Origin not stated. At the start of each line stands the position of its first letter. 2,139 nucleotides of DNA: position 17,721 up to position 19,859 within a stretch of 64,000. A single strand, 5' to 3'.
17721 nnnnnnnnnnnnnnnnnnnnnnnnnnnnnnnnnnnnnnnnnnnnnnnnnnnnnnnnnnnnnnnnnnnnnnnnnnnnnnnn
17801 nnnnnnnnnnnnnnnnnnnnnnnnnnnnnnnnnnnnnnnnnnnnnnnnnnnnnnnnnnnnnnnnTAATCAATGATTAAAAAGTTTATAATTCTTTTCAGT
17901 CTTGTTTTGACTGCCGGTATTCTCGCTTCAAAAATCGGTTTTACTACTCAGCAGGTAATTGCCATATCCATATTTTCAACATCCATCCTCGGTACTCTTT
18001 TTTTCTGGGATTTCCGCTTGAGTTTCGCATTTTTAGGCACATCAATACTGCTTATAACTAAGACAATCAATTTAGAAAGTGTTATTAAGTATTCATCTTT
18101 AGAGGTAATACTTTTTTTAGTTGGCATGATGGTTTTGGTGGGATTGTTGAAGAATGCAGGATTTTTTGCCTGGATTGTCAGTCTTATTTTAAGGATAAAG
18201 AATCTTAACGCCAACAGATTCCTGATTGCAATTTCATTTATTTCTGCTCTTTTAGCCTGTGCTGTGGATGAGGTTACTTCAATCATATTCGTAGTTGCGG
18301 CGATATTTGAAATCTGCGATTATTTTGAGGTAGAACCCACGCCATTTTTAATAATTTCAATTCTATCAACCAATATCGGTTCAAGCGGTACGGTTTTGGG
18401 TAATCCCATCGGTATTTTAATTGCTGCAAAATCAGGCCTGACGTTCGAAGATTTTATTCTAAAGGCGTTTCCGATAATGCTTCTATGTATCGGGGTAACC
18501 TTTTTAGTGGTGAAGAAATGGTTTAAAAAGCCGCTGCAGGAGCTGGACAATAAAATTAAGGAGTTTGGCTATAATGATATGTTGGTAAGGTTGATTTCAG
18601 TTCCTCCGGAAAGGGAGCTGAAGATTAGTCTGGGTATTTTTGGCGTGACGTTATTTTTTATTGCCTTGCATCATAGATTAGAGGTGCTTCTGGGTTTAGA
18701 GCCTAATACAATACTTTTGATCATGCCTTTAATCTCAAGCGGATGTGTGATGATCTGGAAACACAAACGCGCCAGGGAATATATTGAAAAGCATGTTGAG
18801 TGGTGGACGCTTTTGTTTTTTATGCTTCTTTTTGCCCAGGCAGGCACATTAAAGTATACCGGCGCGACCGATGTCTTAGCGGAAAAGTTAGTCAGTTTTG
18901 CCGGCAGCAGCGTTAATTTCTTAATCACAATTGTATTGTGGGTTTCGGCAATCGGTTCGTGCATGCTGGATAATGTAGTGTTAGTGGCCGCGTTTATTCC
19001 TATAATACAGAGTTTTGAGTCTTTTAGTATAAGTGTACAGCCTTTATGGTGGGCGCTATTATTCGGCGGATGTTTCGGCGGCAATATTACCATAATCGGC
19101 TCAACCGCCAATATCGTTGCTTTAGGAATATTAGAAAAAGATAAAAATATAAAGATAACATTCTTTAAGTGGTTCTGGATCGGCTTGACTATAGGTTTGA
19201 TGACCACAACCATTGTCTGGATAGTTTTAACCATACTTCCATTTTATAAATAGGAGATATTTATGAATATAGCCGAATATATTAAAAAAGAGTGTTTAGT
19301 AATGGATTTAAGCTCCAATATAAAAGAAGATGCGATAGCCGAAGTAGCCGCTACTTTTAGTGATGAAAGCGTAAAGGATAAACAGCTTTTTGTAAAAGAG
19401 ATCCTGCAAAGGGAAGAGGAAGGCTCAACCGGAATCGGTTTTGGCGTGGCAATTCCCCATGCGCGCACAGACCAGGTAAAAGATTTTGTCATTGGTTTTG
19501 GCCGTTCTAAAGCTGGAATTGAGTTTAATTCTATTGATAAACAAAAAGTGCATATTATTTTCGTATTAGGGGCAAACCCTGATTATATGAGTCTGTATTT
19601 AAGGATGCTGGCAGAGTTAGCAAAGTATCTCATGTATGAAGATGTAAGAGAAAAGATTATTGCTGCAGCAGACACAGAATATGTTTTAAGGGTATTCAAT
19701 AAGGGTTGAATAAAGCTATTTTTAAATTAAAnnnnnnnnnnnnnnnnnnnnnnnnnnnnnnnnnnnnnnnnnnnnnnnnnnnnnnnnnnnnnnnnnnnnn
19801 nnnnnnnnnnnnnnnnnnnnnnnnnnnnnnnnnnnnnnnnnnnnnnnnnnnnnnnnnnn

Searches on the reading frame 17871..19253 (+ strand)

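Call 48: search_protein_families(library=ncbifam, proteins=[window:17871-19253:+], max_evalue=0.00001)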
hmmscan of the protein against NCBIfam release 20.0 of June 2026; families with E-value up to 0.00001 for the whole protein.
window:17871-19253:+ (460 aa): 5 families
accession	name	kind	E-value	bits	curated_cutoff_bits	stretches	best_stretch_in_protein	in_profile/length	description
NF040989.1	MamN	equivalog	8.2e-26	90.7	500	1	43-422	17-389/437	magnetosome biogenesis transporter MamN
TIGR00785.1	dass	subfamily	1.2e-19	70.3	198.6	2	119-386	105-377/444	DASS family sodium-coupled anion symporter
TIGR00935.1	2a45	subfamily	1.8e-13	50.5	415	1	53-453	27-420/426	arsenite/antimonite efflux transporter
NF011980.0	PRK15445.1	subfamily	7e-13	48.4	457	1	53-453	29-422/430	arsenical efflux pump membrane protein ArsB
NF033877.0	arsB_Sta_pI258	exception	2.3e-09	36.9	760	1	30-455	4-426/429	arsenite efflux transporter membrane subunit ArsB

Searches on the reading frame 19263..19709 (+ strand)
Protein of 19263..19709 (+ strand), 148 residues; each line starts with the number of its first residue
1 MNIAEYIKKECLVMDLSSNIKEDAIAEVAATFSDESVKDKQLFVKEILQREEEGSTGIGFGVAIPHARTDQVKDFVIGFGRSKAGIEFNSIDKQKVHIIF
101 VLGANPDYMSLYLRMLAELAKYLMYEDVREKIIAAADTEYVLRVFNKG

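Call 48: search_protein_families(library=ncbifam, proteins=[window:19263-19709:+], max_evalue=0.00001)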
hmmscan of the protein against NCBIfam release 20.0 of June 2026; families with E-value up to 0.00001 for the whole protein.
window:19263-19709:+ (148 aa): 7 families
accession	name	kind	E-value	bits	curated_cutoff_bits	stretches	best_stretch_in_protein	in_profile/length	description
TIGR00848.1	fruA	subfamily_domain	1.6e-28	99.2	103.5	1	7-132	2-129/129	fructose PTS transporter subunit IIA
NF007389.0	PRK09913.1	equivalog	6.2e-22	78.1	151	1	8-147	5-144/148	PTS fructose transporter subunit IIA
TIGR01419.1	nitro_reg_IIA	equivalog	1.6e-20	73.4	138.7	1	3-138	2-136/145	PTS IIA-like nitrogen regulatory protein PtsN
NF007293.0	PRK09765.1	equivalog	1.7e-17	63.2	763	1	1-145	2-149/639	PTS 2-O-a-mannosyl-D-glycerate transporter subunit IIABC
NF008145.0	PRK10896.1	equivalog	1.3e-15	57.5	221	1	3-141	10-149/161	PTS IIA-like nitrogen regulatory protein PtsN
NF008319.0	PRK11109.1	equivalog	1.1e-10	41.4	302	1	17-141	14-135/376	fused PTS fructose transporter subunit IIA/HPr protein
NF011663.0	PRK15083.1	subfamily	5.5e-06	24.7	589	1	7-146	497-635/639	PTS mannitol transporter subunit IICBA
